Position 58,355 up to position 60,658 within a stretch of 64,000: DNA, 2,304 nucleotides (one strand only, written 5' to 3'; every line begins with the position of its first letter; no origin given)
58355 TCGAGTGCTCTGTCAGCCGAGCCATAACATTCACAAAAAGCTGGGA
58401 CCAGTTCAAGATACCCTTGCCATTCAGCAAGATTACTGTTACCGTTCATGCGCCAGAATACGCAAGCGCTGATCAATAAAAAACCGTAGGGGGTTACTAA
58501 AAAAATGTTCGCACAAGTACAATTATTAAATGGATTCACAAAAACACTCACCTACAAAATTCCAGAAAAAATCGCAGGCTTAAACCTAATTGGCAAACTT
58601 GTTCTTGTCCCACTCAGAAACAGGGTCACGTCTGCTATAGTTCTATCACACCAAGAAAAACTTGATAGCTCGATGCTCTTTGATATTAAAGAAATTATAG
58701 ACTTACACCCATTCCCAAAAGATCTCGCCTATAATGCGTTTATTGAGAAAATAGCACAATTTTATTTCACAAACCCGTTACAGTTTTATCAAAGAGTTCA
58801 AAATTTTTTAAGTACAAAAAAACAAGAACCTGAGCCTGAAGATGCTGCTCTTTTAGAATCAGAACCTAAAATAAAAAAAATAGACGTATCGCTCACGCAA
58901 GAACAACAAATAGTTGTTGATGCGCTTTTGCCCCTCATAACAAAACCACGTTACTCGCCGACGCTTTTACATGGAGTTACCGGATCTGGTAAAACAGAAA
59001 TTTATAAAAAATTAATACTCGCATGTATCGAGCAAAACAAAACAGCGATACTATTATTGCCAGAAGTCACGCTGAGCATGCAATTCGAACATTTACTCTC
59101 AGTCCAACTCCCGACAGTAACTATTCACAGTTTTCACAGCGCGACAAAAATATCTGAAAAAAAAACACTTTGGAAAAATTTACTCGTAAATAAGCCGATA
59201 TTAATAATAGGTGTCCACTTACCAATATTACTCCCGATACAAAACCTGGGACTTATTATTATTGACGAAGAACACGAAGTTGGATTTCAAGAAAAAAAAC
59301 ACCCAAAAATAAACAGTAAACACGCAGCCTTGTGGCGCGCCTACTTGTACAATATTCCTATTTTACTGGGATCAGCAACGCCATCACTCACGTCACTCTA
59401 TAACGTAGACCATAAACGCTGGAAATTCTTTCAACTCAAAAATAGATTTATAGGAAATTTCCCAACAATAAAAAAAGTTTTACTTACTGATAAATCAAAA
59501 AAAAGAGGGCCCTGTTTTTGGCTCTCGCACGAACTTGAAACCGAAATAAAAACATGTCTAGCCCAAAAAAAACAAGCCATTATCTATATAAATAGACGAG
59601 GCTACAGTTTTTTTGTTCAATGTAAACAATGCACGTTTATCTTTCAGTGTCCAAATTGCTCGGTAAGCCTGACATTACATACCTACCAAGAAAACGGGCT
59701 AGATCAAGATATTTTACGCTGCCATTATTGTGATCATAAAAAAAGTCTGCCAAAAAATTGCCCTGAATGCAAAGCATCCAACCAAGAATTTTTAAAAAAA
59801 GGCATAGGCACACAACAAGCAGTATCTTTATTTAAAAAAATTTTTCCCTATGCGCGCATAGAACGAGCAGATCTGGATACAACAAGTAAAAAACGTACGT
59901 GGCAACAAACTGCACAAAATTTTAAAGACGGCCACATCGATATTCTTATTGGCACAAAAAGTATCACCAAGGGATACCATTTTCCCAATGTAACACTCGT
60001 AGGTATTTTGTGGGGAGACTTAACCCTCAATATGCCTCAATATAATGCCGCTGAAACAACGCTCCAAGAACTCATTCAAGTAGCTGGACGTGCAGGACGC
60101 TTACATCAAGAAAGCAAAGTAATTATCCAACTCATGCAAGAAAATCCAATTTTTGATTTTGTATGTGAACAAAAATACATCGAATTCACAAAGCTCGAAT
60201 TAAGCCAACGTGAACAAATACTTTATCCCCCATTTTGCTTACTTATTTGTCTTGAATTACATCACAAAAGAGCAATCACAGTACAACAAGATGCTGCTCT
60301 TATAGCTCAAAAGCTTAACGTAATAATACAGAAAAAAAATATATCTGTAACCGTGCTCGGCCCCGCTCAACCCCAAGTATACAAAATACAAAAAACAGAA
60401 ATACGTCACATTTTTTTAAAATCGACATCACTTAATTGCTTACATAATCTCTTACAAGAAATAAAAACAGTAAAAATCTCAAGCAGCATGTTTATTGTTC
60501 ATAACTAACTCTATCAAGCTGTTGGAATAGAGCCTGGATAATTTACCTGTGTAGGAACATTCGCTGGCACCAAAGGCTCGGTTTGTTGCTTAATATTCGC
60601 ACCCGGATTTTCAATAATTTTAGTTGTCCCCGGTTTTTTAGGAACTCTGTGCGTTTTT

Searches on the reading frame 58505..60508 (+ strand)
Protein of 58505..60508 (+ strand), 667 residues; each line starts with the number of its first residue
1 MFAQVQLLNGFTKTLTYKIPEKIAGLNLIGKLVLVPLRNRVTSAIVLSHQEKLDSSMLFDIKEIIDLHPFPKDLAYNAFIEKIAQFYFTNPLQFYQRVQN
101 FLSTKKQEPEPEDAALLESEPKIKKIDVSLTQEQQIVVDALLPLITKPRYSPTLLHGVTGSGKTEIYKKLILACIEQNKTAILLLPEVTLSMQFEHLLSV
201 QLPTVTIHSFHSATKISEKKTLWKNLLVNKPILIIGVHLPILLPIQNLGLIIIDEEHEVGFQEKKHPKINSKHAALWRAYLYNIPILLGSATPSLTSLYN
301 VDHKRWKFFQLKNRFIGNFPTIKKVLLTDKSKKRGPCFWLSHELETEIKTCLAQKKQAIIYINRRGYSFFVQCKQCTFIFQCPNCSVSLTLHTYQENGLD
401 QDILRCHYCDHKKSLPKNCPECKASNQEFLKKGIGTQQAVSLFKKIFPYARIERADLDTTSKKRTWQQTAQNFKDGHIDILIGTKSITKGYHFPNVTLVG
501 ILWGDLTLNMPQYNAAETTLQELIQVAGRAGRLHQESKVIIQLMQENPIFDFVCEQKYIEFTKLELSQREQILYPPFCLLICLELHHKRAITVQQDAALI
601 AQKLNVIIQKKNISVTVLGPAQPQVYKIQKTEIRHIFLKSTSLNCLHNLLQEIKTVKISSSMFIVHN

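Call 90: search_protein_families(library=pfam, proteins=[window:58505-60508:+], max_evalue=0.001)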
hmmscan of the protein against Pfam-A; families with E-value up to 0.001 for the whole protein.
window:58505-60508:+ (667 aa): 6 families
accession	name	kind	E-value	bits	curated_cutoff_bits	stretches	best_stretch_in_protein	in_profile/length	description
PF00270.35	DEAD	-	2.4e-12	47.4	26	1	151-297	15-163/167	DEAD/DEAH box helicase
PF00271.37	Helicase_C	-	4.6e-09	36.9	23.5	1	449-533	39-109/110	Helicase conserved C-terminal domain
PF04851.21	ResIII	-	8.9e-09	35.9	22.5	1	129-294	3-163/164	Type III restriction enzyme, res subunit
PF18074.6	PriA_C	-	1.9e-08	35.5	26.9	1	576-655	1-78/95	Primosomal protein N C-terminal domain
PF17764.6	PriA_3primeBD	-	5.2e-08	33.1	22.7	1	11-95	8-91/96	3'DNA-binding domain (3'BD)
PF18319.7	Zn_ribbon_PriA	-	3e-06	27.5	26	1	382-413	1-26/27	PriA DNA helicase Cys-rich region (CRR) domain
